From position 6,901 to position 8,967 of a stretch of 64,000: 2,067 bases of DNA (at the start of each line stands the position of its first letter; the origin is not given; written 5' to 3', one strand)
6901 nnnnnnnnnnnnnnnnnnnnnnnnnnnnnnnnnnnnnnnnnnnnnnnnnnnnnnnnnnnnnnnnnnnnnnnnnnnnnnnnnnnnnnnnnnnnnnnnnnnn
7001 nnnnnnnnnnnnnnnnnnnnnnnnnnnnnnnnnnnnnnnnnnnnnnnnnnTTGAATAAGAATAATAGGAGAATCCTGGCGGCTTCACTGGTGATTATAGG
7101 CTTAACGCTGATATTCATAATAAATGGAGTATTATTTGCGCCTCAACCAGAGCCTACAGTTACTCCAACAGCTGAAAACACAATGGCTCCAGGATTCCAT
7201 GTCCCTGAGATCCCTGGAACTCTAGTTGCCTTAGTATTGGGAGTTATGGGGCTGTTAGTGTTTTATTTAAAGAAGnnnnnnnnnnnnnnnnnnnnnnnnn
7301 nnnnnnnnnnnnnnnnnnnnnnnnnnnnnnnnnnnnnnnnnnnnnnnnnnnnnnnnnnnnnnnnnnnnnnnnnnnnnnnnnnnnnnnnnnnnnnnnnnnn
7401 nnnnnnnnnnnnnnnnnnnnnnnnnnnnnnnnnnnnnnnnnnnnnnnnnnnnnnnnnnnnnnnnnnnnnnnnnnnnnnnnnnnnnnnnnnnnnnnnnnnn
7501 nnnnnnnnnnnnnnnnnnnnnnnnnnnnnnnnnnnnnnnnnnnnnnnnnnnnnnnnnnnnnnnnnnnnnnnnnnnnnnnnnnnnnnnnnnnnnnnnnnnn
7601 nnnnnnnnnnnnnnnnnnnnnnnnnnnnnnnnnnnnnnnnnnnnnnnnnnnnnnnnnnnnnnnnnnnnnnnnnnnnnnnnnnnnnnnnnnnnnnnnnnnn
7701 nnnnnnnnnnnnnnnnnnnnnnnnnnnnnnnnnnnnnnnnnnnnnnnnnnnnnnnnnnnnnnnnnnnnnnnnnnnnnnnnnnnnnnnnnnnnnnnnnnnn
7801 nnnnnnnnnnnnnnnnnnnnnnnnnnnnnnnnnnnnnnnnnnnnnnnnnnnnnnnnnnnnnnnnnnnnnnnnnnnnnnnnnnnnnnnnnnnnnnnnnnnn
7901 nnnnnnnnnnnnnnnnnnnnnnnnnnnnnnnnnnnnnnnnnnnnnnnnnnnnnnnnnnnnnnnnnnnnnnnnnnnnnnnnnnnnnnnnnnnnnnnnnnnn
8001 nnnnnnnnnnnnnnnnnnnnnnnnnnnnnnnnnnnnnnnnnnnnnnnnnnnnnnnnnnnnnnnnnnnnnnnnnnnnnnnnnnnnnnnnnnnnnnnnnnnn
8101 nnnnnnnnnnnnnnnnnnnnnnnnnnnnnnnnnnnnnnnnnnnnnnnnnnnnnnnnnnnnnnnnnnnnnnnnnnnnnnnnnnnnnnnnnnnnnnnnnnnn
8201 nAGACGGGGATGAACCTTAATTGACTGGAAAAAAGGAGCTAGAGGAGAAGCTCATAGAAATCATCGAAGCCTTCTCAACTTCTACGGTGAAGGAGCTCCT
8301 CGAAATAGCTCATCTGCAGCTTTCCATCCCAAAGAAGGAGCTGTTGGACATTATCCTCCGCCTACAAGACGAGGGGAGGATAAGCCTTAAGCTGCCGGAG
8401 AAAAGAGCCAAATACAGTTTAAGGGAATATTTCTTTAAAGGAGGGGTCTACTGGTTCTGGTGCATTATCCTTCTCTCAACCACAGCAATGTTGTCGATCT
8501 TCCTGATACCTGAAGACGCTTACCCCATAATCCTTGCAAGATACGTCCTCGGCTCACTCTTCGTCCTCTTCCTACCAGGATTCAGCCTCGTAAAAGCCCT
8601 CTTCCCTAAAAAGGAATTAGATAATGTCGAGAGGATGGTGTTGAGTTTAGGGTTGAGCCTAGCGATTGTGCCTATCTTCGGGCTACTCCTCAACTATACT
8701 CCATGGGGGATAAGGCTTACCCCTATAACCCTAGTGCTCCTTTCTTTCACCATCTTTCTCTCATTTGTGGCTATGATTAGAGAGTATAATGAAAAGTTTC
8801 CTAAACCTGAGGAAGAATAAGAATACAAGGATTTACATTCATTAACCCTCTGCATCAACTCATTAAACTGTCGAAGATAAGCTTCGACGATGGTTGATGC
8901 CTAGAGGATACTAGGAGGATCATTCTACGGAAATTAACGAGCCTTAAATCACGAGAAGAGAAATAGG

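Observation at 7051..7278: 75-aa ORF that is little more than a sorting signal: a putative minimal exosortase substrate with a novel VPEIPGT motif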

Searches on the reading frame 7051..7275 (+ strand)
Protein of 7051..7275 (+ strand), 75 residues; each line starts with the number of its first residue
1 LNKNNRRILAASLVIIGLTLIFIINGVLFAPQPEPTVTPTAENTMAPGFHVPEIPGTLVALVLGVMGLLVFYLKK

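Call 3: search_protein_families(library=ncbifam, proteins=[window:7051-7275:+], max_evalue=1)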
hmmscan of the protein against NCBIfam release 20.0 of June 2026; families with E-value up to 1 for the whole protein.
window:7051-7275:+ (75 aa): 0 families

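Call 4: search_protein_families(library=pfam, proteins=[window:7051-7275:+], max_evalue=1)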
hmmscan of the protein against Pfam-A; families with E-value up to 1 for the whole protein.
window:7051-7275:+ (75 aa): 1 family
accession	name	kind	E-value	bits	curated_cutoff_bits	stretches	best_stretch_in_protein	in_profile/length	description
PF05915.17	TMEM_230_134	-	0.47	11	26.8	1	3-32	45-75/119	Transmembrane proteins 230/134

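Call 7: find_homologous_proteins(query=window:7051-7275:+, max_evalue=10)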
Query window:7051-7275:+ (75 aa): 1 proteins with E <= 10 among 3 candidates.
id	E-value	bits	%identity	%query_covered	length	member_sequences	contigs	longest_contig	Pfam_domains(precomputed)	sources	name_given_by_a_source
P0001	3.7e-40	152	100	100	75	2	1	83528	-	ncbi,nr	ncbi:hypothetical protein KEJ47_01580 [Candidatus Bathyarchaeota archaeon]|nr:hypothetical protein [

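Call 8: find_encoding_contigs(protein=window:7051-7275:+, flank=10000)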
Protein window:7051-7275:+ (75 aa): no gene with exactly this product is on record in the collection.

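Call 40: search_protein_representatives(protein=window:7051-7275:+)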
Query: 75 residues. Proteins with E-value up to 0.001 (for the whole library): 2; up to 1e-10: 1; up to 1e-30: 1. The best 2 are listed.
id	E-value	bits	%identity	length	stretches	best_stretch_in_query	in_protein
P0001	1.2e-40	152.2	100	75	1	1-75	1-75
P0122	3.3e-05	40.0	58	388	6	13-36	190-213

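Call 68: find_homologous_proteins(query=A4, max_evalue=0.01)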
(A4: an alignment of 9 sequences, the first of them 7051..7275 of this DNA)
Query A4 (9 sequences) (75 aa, profile of the alignment): 90 proteins with E <= 0.01 among 6533 candidates.
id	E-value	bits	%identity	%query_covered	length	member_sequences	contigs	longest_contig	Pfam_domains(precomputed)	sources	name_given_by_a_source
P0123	7.8e-31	124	31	97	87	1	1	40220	-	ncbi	-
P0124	2.3e-27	113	56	23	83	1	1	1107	-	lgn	-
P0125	7.3e-27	111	40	45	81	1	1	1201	-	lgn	-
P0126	1.0e-26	111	32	57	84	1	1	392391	-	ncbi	ncbi:MAG: hypothetical protein ABSB28_01880 [Candidatus Bathyarchaeia archaeon]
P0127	4.2e-26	109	34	45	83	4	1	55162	-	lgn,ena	-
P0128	5.1e-26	108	26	88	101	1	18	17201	-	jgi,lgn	-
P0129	6.3e-26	108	32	97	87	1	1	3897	-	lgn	-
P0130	1.4e-25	107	28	77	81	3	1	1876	-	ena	-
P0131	1.8e-25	107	35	36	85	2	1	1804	-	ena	-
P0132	2.3e-25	106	33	56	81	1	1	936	-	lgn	-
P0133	2.7e-25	106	28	87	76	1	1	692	-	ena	-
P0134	6.5e-25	105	-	-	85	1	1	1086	-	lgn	-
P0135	9.8e-25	104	30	56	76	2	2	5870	-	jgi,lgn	-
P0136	1.3e-24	104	28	100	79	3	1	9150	-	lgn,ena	-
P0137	3.1e-24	103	-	-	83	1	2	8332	-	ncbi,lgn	ncbi:MAG: hypothetical protein QXR45_12830 [Candidatus Bathyarchaeia archaeon]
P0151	5.2e-19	86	32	51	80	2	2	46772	-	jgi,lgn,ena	-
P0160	1.6e-16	78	31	60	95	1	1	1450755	-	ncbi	ncbi:MAG: hypothetical protein ACPLKQ_04640 [Candidatus Bathyarchaeales archaeon]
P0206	7.2e-4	37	-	-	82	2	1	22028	-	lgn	-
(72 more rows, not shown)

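Call 71: find_encoding_contigs(protein=P0127, flank=10000, max_places=1)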
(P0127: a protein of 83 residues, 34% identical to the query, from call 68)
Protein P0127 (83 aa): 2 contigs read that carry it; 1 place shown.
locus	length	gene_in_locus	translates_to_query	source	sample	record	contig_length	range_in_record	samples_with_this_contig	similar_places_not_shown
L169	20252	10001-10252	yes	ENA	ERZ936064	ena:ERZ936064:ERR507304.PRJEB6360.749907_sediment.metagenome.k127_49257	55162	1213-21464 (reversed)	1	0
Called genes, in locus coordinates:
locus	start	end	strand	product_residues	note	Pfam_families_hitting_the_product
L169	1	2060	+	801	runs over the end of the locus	PF05547:Peptidase_M6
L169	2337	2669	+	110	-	-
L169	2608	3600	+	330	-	PF00106:adh_short (faint), PF01073:3Beta_HSD, PF01370:Epimerase, PF02719:Polysacc_synt_2, PF04321:RmlD_sub_bind, PF13460:NAD_binding_10 (weak), PF16363:GDP_Man_Dehyd, PF07993:NAD_binding_4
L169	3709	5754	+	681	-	PF09721:Exosortase_EpsH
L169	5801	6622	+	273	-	PF25939:DUF7982, PF27323:RdxA_C (weak)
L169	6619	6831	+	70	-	-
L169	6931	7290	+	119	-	-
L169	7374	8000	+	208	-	PF07760:DUF1616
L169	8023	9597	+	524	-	PF01943:Polysacc_synt, PF13440:Polysacc_synt_3, PF03023:MurJ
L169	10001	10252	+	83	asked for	-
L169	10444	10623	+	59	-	-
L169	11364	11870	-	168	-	-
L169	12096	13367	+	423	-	PF00702:Hydrolase, PF12710:HAD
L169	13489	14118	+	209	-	PF00404:Dockerin_1 (weak)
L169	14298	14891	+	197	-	PF04307:YdjM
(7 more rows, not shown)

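Call 72: find_encoding_contigs(protein=P0151, flank=10000, max_places=1)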
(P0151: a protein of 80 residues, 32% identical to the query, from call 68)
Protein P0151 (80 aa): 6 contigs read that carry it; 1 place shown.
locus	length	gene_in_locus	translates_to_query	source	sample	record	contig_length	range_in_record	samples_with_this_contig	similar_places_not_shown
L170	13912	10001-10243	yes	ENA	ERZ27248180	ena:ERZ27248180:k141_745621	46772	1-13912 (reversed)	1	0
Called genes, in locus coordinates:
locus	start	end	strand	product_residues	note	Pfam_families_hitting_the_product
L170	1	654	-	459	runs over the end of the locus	PF00150:Cellulase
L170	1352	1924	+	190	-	-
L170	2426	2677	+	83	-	-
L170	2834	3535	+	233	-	-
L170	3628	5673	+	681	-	PF09721:Exosortase_EpsH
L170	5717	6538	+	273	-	PF25939:DUF7982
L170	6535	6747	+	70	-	-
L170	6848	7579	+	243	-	-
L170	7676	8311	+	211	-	PF07760:DUF1616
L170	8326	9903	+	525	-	PF01943:Polysacc_synt, PF03023:MurJ, PF13440:Polysacc_synt_3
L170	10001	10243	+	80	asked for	-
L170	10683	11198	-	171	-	-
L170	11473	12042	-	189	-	-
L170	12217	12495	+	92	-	-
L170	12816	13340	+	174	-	PF04307:YdjM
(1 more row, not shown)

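Call 73: find_encoding_contigs(protein=P0160, flank=10000, max_places=1)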
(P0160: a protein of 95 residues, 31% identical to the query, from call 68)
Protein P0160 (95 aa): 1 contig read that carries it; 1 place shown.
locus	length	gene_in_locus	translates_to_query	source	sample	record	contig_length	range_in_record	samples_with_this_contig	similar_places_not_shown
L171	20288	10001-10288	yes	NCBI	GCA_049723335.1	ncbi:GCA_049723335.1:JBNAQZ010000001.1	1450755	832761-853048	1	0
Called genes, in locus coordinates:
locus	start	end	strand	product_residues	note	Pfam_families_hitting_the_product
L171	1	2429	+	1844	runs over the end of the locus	PF01839:FG-GAP (faint), PF13517:FG-GAP_3 (weak), PF17963:Big_9 (faint), PF18911:PKD_4 (faint), PF13517:FG-GAP_3 (weak), PF10102:DUF2341, PF13385:Laminin_G_3, PF18998:Flg_new_2, +2 more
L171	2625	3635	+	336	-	PF00246:Peptidase_M14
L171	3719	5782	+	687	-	PF09721:Exosortase_EpsH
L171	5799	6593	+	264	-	PF25939:DUF7982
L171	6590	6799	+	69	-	-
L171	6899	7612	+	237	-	-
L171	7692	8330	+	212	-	PF07760:DUF1616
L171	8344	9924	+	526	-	PF01943:Polysacc_synt, PF01554:MatE (weak), PF03023:MurJ (weak), PF13440:Polysacc_synt_3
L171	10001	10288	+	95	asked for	-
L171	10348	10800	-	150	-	-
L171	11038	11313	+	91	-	-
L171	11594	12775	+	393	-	PF13506:Glyco_transf_21 (weak), PF00535:Glycos_transf_2, PF10111:Glyco_tranf_2_2 (faint), PF13641:Glyco_tranf_2_3, PF13632:Glyco_trans_2_3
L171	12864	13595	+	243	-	PF00005:ABC_tran, PF13304:AAA_21 (faint)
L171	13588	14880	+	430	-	PF12679:ABC2_membrane_2, PF12698:ABC2_membrane_3, PF01061:ABC2_membrane (weak), PF12730:ABC2_membrane_4 (weak)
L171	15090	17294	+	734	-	PF01022:HTH_5 (faint), PF24038:DUF7347 (weak), PF03477:ATP-cone (faint), PF13597:NRDD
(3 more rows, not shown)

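Call 74: find_encoding_contigs(protein=P0206, flank=10000, max_places=1)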
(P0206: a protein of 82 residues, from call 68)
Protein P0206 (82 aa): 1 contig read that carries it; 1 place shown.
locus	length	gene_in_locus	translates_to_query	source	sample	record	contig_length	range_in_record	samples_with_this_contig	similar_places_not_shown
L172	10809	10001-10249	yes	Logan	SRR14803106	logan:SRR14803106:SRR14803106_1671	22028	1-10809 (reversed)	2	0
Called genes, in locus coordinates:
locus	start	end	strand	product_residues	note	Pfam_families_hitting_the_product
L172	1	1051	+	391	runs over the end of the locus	PF02786:CPSase_L_D2 (faint)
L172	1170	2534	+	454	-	PF27533:CapK_C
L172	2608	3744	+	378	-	PF09587:PGA_cap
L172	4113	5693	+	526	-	PF01943:Polysacc_synt, PF13440:Polysacc_synt_3, PF03023:MurJ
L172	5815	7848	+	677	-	PF09721:Exosortase_EpsH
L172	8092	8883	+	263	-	PF25939:DUF7982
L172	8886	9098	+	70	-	-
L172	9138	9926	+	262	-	PF07760:DUF1616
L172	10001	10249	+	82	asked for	-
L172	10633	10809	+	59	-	?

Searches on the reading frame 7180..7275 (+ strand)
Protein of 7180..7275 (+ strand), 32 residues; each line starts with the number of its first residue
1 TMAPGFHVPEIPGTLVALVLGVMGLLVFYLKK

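Call 29: search_protein_families(library=ncbifam, alignment_id=A3, max_evalue=10)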
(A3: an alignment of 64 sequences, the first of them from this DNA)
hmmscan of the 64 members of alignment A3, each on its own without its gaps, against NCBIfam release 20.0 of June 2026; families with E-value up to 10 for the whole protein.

A. member 1, seq(32 aa): 0 families

B. families by the number of members that match (of 64 scanned): 34 families (the first 25 are shown)
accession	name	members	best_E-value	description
TIGR02595.1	PEP_CTERM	16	8.3e-07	PEP-CTERM sorting domain-containing protein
TIGR01167.1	LPXTG_anchor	13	0.0052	LPXTG cell wall anchor domain-containing protein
TIGR04155.1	cyano_PEP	8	0.00033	PEP-CTERM sorting domain-containing protein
NF033554.9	floc_PepA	7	0.00047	flocculation-associated PEP-CTERM protein PepA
NF038125.1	PEP_CTERM_THxN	6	0.0035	THxN family PEP-CTERM protein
NF041538.1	PEP_EDSA_1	5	0.0036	EDSAP-1 family PEP-CTERM protein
NF038121.1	PEP_CTERM_LEVG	5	0.012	LEVG family PEP-CTERM protein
NF038124.1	PEP_CTERM_TLD_A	4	0.028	PEP_CTERM-anchored TLD domain-containing protein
NF045529.2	Heimdall-CTERM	4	0.053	Heimdall-CTERM domain-containing surface protein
NF033507.3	Loki-CTERM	3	0.0025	Loki-CTERM sorting domain-containing protein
NF038126.1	PEP_CTERM_FxDxF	3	0.007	FxDxF family PEP-CTERM protein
NF041927.1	Xrt_dep_XDP1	3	0.036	exosortase-dependent surface protein XDP1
NF050011.2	PFE_CTERM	3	0.043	PFE-CTERM domain-containing protein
NF038120.1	PEP_CTERM_QFxxD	3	0.05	NF038120 family PEP-CTERM protein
NF038118.1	PEP_CTERM_CCXG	3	0.077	CCXG family PEP-CTERM protein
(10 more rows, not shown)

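Call 30: search_protein_families(library=pfam, alignment_id=A3, max_evalue=10)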
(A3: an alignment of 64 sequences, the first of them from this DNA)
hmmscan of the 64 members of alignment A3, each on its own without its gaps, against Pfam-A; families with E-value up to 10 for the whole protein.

A. member 1, seq(32 aa): 0 families

B. families by the number of members that match (of 64 scanned): 18 families
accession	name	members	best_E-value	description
PF00746.26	Gram_pos_anchor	18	0.00045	LPXTG cell wall anchor motif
PF07589.16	PEP-CTERM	10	1.9e-06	PEP-CTERM motif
PF04588.18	HIG_1_N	2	0.0035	Hypoxia induced protein conserved region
PF11240.13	DUF3042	2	0.04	Protein of unknown function (DUF3042)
PF07962.17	Swi3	1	0.02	Replication Fork Protection Component Swi3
PF18422.6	TNFR_16_TM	1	0.023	Tumor necrosis factor receptor member 16 trans-membrane domain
PF18204.6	PGF-CTERM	1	0.035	PGF-CTERM motif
PF17845.7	FbpC_C_terminal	1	0.058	FbpC C-terminal regulatory nucleotide binding domain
PF14126.11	DUF4293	1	0.061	Domain of unknown function (DUF4293)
PF13056.11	DUF3918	1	0.062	Protein of unknown function (DUF3918)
PF23600.1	DUF7139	1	0.082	Domain of unknown function (DUF7139)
PF23020.1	PEX14-like_2nd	1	0.13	Peroxisomal membrane protein PEX14-like, central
PF09049.15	SNN_transmemb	1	0.14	Stannin transmembrane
PF14029.11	DUF4244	1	0.15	Protein of unknown function (DUF4244)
PF22765.1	DUF7010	1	0.15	Family of unknown function (DUF7010)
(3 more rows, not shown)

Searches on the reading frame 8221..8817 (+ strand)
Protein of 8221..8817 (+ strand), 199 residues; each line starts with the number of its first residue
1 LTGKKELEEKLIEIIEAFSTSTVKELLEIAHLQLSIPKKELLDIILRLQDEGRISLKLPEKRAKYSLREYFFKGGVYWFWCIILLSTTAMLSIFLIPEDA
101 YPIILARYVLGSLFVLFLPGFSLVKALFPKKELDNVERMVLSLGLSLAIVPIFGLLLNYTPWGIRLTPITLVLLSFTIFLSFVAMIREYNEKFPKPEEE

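Call 3: search_protein_families(library=ncbifam, proteins=[window:8221-8817:+], max_evalue=1)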
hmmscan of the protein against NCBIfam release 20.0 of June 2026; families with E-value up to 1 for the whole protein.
window:8221-8817:+ (199 aa): 1 family
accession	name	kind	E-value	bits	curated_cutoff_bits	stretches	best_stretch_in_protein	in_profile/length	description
NF033887.1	conj_TraX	equivalog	0.53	9.9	100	1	70-127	70-129/163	conjugal transfer protein TraX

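Call 4: search_protein_families(library=pfam, proteins=[window:8221-8817:+], max_evalue=1)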
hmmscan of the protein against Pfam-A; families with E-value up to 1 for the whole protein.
window:8221-8817:+ (199 aa): 4 families
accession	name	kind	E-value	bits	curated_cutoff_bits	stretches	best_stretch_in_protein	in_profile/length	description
PF07760.16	DUF1616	-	1.9e-29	103.2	31.6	1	90-188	8-117/307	Protein of unknown function (DUF1616)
PF20237.3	DUF6594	-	0.02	15.2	30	1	104-186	140-221/238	Family of unknown function (DUF6594)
PF13520.12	AA_permease_2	-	0.038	13.3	27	1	80-184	327-407/427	Amino acid permease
PF01757.29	Acyl_transf_3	-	0.099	12.1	31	1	71-190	145-265/326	Acyltransferase domain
